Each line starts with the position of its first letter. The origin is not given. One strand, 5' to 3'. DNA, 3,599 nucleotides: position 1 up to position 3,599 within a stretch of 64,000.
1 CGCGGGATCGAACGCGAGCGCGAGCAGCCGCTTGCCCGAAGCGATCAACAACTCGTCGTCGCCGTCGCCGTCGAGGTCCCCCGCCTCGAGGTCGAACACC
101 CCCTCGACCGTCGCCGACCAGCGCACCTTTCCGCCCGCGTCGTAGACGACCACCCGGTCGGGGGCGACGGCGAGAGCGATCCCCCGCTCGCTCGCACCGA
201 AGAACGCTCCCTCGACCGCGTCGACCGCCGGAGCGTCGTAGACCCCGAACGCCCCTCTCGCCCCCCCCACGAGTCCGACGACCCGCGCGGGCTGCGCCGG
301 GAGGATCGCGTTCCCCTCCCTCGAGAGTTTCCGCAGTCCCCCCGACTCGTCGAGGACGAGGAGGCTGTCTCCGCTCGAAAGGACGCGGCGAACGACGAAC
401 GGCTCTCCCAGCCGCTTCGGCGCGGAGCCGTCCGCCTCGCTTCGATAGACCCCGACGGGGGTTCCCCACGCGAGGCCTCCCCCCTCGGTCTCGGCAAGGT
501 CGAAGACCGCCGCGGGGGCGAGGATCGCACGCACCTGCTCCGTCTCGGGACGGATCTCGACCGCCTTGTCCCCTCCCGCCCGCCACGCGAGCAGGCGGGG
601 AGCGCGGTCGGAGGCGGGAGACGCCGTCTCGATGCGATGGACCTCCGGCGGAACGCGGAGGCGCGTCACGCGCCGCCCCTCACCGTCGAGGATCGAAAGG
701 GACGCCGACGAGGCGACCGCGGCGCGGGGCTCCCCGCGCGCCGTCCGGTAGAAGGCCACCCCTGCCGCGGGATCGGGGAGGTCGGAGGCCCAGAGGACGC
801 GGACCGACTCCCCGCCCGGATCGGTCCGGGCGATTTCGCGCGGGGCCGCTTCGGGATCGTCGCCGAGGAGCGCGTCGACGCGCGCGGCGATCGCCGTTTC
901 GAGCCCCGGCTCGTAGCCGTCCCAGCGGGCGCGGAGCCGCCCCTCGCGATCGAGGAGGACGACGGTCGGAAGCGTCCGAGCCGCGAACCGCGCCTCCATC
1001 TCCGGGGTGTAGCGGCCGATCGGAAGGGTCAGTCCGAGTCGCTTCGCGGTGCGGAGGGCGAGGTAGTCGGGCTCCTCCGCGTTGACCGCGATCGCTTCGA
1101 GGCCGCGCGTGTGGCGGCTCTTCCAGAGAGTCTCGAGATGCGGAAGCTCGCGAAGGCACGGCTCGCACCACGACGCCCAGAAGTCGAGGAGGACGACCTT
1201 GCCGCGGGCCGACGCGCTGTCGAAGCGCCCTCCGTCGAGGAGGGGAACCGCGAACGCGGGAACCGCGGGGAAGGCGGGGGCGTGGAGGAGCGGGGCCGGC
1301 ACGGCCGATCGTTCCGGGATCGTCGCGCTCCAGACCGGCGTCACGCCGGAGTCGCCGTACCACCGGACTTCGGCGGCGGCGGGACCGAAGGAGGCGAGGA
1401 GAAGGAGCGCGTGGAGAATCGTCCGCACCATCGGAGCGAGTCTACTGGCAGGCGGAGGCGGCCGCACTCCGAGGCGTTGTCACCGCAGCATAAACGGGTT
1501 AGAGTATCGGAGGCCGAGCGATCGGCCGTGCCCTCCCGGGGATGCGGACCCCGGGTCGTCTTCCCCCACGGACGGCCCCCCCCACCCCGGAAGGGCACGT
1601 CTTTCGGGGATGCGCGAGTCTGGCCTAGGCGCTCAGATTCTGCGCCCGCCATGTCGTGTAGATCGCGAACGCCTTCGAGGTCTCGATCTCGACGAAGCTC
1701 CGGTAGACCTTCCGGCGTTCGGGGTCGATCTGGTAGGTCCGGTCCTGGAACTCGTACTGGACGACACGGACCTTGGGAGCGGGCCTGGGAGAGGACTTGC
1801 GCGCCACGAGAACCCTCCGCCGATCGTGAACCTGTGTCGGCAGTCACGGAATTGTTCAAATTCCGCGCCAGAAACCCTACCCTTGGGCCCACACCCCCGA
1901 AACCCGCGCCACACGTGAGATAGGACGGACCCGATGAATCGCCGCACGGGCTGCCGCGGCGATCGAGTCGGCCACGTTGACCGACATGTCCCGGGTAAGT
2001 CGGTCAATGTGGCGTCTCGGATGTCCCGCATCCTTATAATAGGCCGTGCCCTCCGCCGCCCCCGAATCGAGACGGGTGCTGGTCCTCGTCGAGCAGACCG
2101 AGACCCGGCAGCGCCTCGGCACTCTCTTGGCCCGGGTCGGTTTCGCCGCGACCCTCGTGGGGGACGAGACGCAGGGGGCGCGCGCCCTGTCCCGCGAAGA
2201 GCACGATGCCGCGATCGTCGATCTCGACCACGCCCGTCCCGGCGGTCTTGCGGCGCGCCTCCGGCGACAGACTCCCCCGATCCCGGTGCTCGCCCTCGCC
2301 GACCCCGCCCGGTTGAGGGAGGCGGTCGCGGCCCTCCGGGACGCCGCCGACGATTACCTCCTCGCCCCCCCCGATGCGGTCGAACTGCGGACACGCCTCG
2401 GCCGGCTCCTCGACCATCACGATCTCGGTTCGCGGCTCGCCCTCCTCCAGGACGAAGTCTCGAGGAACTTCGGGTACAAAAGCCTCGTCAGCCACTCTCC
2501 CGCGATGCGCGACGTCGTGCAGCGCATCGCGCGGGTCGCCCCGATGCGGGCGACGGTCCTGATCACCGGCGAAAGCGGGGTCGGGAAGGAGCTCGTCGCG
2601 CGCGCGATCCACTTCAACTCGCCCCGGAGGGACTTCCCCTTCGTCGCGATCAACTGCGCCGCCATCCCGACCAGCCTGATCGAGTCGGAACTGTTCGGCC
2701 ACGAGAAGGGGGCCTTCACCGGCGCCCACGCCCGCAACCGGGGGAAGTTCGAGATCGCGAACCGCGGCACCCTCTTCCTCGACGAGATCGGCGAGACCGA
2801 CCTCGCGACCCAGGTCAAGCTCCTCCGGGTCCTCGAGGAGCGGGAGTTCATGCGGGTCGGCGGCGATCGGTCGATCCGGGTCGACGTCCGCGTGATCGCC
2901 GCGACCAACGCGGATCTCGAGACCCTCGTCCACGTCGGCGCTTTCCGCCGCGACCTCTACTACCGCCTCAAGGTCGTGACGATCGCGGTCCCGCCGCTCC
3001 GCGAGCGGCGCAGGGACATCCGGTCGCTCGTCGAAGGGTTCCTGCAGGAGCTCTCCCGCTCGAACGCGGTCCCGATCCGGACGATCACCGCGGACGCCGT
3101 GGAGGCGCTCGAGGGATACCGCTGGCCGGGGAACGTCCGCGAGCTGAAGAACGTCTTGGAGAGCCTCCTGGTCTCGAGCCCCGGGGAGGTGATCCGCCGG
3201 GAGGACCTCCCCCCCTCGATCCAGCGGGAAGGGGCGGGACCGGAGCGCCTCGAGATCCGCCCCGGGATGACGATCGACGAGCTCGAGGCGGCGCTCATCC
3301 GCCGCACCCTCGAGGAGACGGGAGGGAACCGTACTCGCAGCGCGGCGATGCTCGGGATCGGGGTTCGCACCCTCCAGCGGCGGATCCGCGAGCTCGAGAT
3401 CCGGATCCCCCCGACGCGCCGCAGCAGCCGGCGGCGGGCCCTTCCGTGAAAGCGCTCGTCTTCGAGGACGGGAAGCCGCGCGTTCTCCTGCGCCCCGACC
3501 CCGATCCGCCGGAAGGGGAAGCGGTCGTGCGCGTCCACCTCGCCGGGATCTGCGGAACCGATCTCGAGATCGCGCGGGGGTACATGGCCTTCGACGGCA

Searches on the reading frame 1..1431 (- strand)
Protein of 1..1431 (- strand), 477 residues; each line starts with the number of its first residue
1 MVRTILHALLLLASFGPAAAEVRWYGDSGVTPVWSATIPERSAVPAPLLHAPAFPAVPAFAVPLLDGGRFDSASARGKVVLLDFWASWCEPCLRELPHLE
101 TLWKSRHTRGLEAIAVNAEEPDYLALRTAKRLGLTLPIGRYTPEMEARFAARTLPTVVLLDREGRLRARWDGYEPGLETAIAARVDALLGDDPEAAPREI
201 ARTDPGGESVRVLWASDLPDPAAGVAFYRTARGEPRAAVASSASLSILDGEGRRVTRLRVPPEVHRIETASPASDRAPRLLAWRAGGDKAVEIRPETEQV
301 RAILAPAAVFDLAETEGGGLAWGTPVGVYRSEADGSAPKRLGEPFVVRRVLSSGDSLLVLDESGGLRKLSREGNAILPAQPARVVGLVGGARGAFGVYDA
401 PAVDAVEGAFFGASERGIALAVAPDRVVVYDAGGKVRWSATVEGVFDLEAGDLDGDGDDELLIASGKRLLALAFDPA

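Call 7: search_protein_families(library=pfam, proteins=[window:1-1431:-], max_evalue=0.001)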
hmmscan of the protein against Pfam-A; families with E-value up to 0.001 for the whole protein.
window:1-1431:- (477 aa): 5 families
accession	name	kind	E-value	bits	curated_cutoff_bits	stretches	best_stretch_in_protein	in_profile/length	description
PF00578.27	AhpC-TSA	-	1.3e-12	48.1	26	1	57-168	5-123/124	AhpC/TSA family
PF08534.16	Redoxin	-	2.5e-12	47.2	26.6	1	57-176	6-139/148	Redoxin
PF13905.12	Thioredoxin_8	-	9.9e-08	32.7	27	1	77-165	1-93/94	Thioredoxin-like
PF00085.26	Thioredoxin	-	3.5e-05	24.2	23.5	1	70-120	10-60/103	Thioredoxin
PF13098.12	Thioredoxin_2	-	0.00045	21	27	1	74-175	2-96/104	Thioredoxin-like domain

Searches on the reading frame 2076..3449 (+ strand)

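Call 7: search_protein_families(library=pfam, proteins=[window:2076-3449:+], max_evalue=0.001)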
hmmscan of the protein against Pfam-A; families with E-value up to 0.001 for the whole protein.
window:2076-3449:+ (457 aa): 8 families
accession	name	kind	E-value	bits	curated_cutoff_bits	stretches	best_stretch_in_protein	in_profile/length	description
PF00158.32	Sigma54_activat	-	3e-72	242.2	20.2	1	138-303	2-167/168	Sigma-54 interaction domain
PF25601.1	AAA_lid_14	-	2.4e-24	85.4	27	1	309-387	1-79/87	AAA+ ATPase lid domain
PF14532.12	Sigma54_activ_2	-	6.1e-20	72.3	25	1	139-308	2-138/138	Sigma-54 interaction domain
PF02954.25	HTH_8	-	2.6e-11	43.5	22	1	400-439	2-41/42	Bacterial regulatory protein, Fis family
PF07728.20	AAA_5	-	4.4e-07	30.4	22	1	161-278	2-122/139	AAA domain (dynein-related subfamily)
PF00072.30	Response_reg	-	3.7e-05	24.3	30.2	1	7-107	7-109/111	Response regulator receiver domain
PF13191.12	AAA_16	-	0.00056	20.9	32.6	0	145-200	13-71/167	AAA ATPase domain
PF00004.35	AAA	-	0.001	20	21.2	0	161-279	1-110/131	ATPase family associated with various cellular activities (AAA)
